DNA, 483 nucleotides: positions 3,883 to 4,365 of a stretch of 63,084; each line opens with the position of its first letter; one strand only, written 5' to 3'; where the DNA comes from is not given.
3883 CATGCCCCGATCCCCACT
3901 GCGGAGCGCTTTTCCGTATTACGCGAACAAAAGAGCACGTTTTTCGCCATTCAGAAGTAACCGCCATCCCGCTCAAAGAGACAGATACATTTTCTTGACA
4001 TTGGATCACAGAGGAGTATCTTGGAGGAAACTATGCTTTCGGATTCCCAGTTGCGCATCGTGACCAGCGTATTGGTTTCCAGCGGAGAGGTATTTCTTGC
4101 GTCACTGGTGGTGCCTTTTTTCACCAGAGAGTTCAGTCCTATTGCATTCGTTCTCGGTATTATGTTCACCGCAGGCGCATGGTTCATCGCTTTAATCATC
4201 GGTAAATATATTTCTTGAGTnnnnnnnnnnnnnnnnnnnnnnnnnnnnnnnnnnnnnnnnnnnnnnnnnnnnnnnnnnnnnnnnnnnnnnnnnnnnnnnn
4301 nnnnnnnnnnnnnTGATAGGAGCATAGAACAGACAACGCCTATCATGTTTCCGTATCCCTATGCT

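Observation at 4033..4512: Micro-membrane-protein cassette, copy A: a 61-aa two-TM protein plus two paralogous ~32-aa single-TM peptides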

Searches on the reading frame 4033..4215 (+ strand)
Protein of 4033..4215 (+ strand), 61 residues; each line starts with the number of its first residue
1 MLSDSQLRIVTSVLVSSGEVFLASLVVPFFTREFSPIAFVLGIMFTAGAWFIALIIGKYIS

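Call 7: search_protein_families(library=pfam, max_evalue=10, proteins=[window:4033-4215:+])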
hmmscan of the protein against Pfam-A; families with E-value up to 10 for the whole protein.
seq(61 aa): 0 families

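Call 8: search_protein_families(library=ncbifam, max_evalue=10, proteins=[window:4033-4215:+])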
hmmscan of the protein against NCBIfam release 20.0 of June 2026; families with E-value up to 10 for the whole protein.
seq(61 aa): 0 families

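Call 9: find_encoding_contigs(protein=window:4033-4215:+, flank=6000, max_places=10)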
Protein seq(61 aa) (61 aa): 23 contigs read that carry it; 10 places shown.
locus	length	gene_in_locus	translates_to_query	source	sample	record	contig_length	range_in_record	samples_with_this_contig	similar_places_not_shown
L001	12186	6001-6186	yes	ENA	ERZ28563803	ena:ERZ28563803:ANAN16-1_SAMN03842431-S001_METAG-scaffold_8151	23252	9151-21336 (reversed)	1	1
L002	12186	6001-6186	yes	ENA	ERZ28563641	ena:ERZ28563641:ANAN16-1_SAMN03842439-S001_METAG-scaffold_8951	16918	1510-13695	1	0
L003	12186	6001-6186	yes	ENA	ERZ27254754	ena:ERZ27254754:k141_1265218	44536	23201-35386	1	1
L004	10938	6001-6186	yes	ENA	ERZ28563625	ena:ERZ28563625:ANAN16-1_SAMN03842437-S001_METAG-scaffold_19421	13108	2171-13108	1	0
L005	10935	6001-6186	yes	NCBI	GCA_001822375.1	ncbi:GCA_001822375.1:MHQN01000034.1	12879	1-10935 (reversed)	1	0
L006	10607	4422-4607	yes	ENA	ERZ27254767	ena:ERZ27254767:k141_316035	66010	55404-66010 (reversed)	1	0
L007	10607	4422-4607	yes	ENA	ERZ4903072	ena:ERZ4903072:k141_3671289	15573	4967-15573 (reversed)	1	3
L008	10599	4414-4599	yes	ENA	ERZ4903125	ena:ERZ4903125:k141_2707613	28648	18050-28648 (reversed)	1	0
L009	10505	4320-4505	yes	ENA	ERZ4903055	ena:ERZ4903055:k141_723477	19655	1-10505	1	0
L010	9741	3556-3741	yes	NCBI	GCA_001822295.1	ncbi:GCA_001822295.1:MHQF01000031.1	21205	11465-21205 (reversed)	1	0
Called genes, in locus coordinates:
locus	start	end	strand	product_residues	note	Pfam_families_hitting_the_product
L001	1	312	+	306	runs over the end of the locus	PF18920:DUF5671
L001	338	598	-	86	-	-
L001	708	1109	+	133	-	PF20393:Pro_CA_2 (weak)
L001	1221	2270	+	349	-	PF00817:IMS, PF11798:IMS_HHH, PF21999:IMS_HHH_1 (weak), PF11799:IMS_C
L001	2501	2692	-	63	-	-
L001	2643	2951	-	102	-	-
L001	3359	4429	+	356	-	-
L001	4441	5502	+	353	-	PF00248:Aldo_ket_red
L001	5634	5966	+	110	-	-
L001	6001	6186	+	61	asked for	-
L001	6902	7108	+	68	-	-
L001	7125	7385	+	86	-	-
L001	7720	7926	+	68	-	-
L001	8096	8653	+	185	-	PF23951:DUF7282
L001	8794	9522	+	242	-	PF00730:HhH-GPD, PF00633:HHH (faint)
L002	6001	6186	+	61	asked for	-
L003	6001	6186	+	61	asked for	-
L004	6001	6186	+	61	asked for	-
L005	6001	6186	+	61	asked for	-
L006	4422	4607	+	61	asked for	-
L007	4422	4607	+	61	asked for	-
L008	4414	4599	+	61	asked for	-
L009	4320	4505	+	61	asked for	-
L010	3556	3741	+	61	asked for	-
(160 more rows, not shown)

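Call 14: find_homologous_proteins(query=window:4033-4215:+, max_evalue=10)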
Query seq(61 aa) (61 aa): 8 proteins with E <= 10 among 8 candidates.
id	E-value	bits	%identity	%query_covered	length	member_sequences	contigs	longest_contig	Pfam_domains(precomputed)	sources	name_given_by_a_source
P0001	1.7e-29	117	100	100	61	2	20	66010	-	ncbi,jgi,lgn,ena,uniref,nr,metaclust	ncbi:MAG: hypothetical protein A3J10_02920 [Candidatus Sungbacteria bacterium RIFCSPLOWO2_02_FULL_54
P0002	9.9e-23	96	84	100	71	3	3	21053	-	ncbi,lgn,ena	-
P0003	8.2e-22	93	84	100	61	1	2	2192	-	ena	-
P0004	1.2e-19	86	79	100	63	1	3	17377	-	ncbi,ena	-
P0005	2.3e-18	82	77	98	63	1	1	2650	-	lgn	-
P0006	2.1e-16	76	62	100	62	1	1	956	-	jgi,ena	-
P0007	1.2e-15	74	62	98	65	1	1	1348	-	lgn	-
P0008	2.8e-10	57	50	95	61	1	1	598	-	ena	-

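Call 15: find_encoding_contigs(protein=P0002, flank=3000, max_places=3)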
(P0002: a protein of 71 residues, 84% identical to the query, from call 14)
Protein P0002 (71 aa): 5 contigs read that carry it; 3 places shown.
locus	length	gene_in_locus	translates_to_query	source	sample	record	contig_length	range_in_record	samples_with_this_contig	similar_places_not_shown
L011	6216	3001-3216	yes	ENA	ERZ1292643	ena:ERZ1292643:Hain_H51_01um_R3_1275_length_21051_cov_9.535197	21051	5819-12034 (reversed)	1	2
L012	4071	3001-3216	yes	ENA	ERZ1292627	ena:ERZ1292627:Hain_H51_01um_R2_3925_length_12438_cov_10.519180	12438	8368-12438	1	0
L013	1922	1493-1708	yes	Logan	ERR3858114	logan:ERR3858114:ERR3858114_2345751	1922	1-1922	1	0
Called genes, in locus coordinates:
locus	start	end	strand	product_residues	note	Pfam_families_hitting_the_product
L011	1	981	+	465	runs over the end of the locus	PF00591:Glycos_transf_3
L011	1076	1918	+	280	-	PF03437:BtpA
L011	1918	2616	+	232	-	-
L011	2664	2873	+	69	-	-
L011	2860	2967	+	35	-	-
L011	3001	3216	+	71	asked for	-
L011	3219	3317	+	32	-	-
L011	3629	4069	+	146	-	-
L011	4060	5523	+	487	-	-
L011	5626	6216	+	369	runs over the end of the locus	PF00155:Aminotran_1_2, PF01053:Cys_Met_Meta_PP, PF04864:Alliinase_C (faint)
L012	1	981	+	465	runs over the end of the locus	PF00591:Glycos_transf_3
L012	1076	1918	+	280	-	PF03437:BtpA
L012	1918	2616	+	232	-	-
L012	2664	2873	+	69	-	-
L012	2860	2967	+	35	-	-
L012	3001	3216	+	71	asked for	-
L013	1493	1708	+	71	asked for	-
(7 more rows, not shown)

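Call 16: find_encoding_contigs(protein=P0004, flank=3000, max_places=3)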
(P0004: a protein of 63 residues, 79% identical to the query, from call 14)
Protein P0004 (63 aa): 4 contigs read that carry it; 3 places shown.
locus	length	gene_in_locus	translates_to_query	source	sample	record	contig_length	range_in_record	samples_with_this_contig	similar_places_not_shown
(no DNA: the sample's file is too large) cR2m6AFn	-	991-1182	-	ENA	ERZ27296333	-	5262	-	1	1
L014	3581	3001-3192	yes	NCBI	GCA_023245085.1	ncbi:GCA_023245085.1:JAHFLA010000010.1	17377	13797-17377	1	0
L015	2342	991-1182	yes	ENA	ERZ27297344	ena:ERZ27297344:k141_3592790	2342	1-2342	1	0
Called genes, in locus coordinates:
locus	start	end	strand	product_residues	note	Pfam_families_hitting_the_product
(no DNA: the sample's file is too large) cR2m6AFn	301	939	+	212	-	PF02163:Peptidase_M50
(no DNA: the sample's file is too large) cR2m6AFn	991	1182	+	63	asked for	-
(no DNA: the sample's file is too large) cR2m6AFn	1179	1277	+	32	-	-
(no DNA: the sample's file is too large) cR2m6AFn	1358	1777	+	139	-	PF00164:Ribosom_S12_S23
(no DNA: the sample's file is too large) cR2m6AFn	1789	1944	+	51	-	-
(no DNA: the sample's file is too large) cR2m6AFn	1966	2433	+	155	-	PF00177:Ribosomal_S7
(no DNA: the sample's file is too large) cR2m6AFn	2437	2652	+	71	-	-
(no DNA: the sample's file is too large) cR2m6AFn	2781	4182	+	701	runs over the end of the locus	PF00009:GTP_EFTU, PF22042:EF-G_D2, PF03144:GTP_EFTU_D2, PF14492:EFG_III, PF16658:RF3_C (weak), PF03764:EFG_IV, PF00679:EFG_C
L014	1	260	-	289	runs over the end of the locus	PF08538:DUF1749, PF12146:Hydrolase_4, PF00561:Abhydrolase_1 (weak), PF12697:Abhydrolase_6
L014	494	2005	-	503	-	PF02789:Peptidase_M17_N, PF00883:Peptidase_M17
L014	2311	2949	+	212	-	PF02163:Peptidase_M50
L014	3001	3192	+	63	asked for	-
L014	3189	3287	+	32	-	-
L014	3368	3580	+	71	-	?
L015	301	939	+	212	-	PF02163:Peptidase_M50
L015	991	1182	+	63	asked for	-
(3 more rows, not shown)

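Call 17: find_encoding_contigs(protein=P0005, flank=3000, max_places=2)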
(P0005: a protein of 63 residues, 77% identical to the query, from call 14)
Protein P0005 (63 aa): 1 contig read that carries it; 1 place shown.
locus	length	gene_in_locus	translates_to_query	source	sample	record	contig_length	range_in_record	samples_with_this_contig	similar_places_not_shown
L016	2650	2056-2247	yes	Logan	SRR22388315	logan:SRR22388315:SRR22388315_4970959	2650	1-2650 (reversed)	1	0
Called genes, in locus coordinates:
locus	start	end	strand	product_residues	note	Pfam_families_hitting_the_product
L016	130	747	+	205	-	PF02163:Peptidase_M50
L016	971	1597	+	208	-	-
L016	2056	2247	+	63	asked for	-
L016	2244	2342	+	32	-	-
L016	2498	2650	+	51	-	?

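Call 39: find_homologous_proteins(query=A5, max_evalue=1)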
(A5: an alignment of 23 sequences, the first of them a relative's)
Query A5 (23 sequences) (61 aa, profile of the alignment): 24 proteins with E <= 1 among 2752 candidates.
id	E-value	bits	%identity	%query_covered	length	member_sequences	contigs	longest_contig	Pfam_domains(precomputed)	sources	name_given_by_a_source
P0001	9.3e-22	94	100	100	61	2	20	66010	-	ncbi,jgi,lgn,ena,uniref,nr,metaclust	ncbi:MAG: hypothetical protein A3J10_02920 [Candidatus Sungbacteria bacterium RIFCSPLOWO2_02_FULL_54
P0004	3.9e-21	92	79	100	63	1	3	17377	-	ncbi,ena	-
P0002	5.3e-21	92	84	100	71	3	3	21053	-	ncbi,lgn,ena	-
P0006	3.9e-20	89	62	100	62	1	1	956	-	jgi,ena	-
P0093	6.5e-20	88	43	97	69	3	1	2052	-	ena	-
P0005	1.5e-19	87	77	98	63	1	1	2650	-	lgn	-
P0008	1.3e-18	84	50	95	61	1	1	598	-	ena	-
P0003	2.5e-18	83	84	100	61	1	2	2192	-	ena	-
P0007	2.9e-18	83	62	98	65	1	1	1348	-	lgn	-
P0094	3.3e-17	80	32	51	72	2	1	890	-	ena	-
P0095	7.5e-17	79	22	92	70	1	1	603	-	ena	-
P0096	2.4e-16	77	27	93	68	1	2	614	-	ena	-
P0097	1.7e-15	74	-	-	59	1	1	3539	-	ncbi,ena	-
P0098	4.7e-15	73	35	98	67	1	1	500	-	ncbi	-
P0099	1.0e-14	72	36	70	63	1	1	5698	-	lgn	-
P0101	8.7e-13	66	-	-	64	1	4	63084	-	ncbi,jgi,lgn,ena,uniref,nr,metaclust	ncbi:MAG: hypothetical protein A3J10_03205 [Candidatus Sungbacteria bacterium RIFCSPLOWO2_02_FULL_54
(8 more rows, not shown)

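Call 46: search_protein_representatives(alignment_id=A6)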
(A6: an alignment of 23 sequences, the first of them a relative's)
Query: 23 sequences, 66 profile positions. Proteins with E-value up to 0.001 (for the whole library): 885; up to 1e-10: 144; up to 1e-30: 0. The best 150 are listed.
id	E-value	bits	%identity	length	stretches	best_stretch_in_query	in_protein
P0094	1.6e-19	85.7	-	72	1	2-65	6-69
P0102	4.1e-19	84.4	-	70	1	1-65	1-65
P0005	4.6e-19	84.3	-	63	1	3-64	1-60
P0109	4.5e-17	77.9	-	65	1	2-64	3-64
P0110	4.9e-17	77.8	-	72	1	3-64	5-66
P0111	1.8e-16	75.9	-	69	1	3-64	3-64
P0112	2.5e-16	75.5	-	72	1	2-63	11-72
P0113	3.2e-16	75.2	-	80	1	2-65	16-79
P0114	4.0e-16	74.9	-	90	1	2-64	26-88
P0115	5.6e-16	74.4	-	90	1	1-65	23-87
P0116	6.1e-16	74.3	-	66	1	1-65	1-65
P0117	6.3e-16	74.2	-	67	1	3-64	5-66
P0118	1.0e-15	73.6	-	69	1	2-64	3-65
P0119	1.8e-15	72.8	-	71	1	3-64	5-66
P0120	2.2e-15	72.5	-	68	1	1-65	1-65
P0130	6.8e-15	70.9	-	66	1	1-65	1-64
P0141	1.9e-14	69.5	-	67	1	3-64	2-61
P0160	1.7e-13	66.4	-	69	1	3-64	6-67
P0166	2.8e-13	65.7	-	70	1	3-61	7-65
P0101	3.8e-13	65.3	-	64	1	1-62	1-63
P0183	1.1e-12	63.8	-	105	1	1-61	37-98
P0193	3.6e-12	62.2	-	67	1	2-64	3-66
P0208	1.0e-11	60.7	-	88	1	3-64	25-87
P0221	2.0e-11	59.8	-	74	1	3-59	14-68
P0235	5.4e-11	58.4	-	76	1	4-63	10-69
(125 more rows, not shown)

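Call 50: search_protein_families(library=pfam, alignment_id=A7, max_evalue=0.1)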
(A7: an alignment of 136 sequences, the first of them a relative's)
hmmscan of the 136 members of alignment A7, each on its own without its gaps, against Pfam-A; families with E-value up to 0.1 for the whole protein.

A. member 1, P0001 (61 aa): 0 families

B. families by the number of members that match (of 136 scanned): 62 families (the first 25 are shown)
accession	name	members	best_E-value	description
PF20482.3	DUF6722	8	3.1e-06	Family of unknown function (DUF6722)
PF14012.11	DUF4229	5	0.0054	Protein of unknown function (DUF4229)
PF11188.13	DUF2975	4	0.0012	Protein of unknown function (DUF2975)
PF05437.17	AzlD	4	0.0022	Branched-chain amino acid transport protein (AzlD)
PF14007.11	YtpI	3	0.018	YtpI-like protein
PF17988.6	VEGFR-2_TMD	3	0.02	VEGFR-2 Transmembrane domain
PF20237.3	DUF6594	3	0.054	Family of unknown function (DUF6594)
PF22865.1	MgtS-like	2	1.3e-05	Small protein MgtS-like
PF02109.21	DAD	2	0.011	DAD family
PF10028.14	DUF2270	2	0.021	Predicted integral membrane protein (DUF2270)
PF12794.12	MscS_TM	2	0.032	Mechanosensitive ion channel inner membrane domain 1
PF13261.11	DUF4052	1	0.00051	Protein of unknown function (DUF4052)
PF07444.16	Ycf66_N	1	0.0013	Ycf66 protein N-terminus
PF18430.7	DBD_HTH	1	0.0015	Putative DNA-binding domain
PF20990.2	DUF2207_C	1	0.0022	Predicted membrane protein (DUF2207) C-terminal domain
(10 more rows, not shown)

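Call 51: search_solved_structures(query=A7, max_evalue=10)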
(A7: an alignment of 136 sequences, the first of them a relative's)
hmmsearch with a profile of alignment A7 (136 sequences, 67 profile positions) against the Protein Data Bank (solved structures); distinct sequences matched with E-value up to 10: 11.
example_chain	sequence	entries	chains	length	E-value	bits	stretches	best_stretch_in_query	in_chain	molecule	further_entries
8i1n_A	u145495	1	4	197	0.37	14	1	8-38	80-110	Bifunctional 3'-phosphoadenosine 5'-phosphosulfate synthase 2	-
2ax4_A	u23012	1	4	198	0.37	14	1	8-38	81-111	Bifunctional 3'-phosphoadenosine 5'-phosphosulfate synthetase 2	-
8i1o_A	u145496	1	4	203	0.39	13.9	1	8-38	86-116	Bifunctional 3'-phosphoadenosine 5'-phosphosulfate synthase 2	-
3uie_A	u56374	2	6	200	0.58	13.4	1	10-37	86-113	Adenylyl-sulfate kinase 1, chloroplastic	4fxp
2pey_A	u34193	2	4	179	0.65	13.2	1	8-36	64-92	Bifunctional 3'-phosphoadenosine 5'-phosphosulfate synthetase 1 (PAPS synthetase 1) (PAPSS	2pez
8i1m_A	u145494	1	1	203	0.78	12.9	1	8-36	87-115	PAPSS1 protein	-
2ofx_A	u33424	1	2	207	0.8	12.9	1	8-36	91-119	Bifunctional 3'-phosphoadenosine 5'-phosphosulfate synthetase 1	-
2ofw_A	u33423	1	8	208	0.81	12.9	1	8-36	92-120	APS kinase domain of the PAPS synthetase 1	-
8qt6_A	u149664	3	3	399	4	10.7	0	12-35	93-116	FAD-binding FR-type domain-containing protein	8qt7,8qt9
8qta_A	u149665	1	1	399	4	10.7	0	12-35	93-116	FAD-binding FR-type domain-containing protein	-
8qq7_A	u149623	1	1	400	4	10.7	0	12-35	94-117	FAD-binding FR-type domain-containing protein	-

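Call 68: find_encoding_contigs(protein=P0183, flank=1500, max_places=3)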
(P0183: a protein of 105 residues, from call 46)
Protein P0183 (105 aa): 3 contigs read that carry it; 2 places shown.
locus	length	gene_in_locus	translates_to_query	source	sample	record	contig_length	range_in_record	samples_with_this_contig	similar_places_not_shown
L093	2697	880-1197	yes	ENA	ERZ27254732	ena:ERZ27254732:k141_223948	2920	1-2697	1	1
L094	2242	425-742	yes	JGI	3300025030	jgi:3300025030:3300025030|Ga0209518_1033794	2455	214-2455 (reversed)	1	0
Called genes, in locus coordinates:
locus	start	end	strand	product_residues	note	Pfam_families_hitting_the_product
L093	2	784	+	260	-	?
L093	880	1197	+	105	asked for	PF20482:DUF6722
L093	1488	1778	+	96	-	-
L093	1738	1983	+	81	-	-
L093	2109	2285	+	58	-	-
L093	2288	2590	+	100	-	-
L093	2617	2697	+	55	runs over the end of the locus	-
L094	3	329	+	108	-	?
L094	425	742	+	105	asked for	PF20482:DUF6722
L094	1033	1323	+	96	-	-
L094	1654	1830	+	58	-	-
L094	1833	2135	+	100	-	-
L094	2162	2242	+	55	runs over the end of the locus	-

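Call 70: search_dna_similar(query=window:4033-4215:+, collection=phages, mode=protein, max_evalue=1)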
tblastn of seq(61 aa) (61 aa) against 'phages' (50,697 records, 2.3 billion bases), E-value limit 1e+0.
No match.

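Call 72: search_protein_families(library=phrogs, max_evalue=0.1, proteins=[P0001, P0101, P0183, P0110, P0130])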
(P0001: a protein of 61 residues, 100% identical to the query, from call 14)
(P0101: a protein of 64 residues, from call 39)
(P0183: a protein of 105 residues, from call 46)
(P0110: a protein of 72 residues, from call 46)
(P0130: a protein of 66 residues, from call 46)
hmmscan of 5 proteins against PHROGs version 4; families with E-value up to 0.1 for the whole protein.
P0001 (61 aa): 0 families

P0101 (64 aa): 0 families

P0183 (105 aa): 0 families

P0110 (72 aa): 1 family
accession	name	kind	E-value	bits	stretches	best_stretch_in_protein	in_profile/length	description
phrog_462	-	other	0.079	14.1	0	41-71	12-42/101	lipoprotein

P0130 (66 aa): 1 family
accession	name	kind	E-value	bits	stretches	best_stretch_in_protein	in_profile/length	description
phrog_11878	-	unknown function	0.083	14.4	1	21-61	53-92/93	-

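Call 78: search_protein_families(library=padloc, max_evalue=0.1, proteins=[P0001, P0101, P0183, P0110, P0130])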
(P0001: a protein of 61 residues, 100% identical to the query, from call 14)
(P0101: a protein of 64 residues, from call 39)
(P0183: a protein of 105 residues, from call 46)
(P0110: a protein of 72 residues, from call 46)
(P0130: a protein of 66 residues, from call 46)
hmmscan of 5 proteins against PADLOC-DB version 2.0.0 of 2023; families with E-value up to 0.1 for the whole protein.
P0001 (61 aa): 0 families

P0101 (64 aa): 0 families

P0183 (105 aa): 0 families

P0110 (72 aa): 0 families

P0130 (66 aa): 1 family
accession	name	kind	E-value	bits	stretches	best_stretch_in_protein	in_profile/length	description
PDLC03795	RTasSLATT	-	0.074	10.6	1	19-60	40-80/183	DRT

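Call 81: find_encoding_contigs(protein=P0208, flank=1200, max_places=2)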
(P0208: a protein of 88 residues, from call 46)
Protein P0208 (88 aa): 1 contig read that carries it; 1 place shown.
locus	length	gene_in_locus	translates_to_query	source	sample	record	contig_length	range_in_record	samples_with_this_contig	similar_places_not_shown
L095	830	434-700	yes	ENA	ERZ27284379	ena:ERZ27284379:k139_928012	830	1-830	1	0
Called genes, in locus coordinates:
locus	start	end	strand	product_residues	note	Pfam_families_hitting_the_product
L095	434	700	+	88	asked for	-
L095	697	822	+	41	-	-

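Call 82: find_encoding_contigs(protein=P0160, flank=1200, max_places=2)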
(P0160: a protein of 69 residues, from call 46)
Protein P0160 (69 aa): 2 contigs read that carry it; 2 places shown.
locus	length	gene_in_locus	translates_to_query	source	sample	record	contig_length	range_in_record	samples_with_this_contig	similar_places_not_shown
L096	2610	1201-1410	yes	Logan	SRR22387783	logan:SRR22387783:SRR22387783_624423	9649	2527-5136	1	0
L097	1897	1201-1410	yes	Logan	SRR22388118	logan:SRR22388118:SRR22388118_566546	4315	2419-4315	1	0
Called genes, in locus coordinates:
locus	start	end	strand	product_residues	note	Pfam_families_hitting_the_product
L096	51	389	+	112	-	-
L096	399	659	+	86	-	PF01243:PNPOx_N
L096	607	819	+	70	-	-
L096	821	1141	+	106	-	PF03091:CutA1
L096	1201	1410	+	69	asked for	-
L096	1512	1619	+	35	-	-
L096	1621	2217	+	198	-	PF02615:Ldh_2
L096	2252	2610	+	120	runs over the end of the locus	PF02615:Ldh_2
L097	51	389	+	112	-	-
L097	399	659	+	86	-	PF01243:PNPOx_N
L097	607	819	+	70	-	-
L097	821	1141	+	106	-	PF03091:CutA1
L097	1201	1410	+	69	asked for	-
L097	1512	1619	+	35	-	-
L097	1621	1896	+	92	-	?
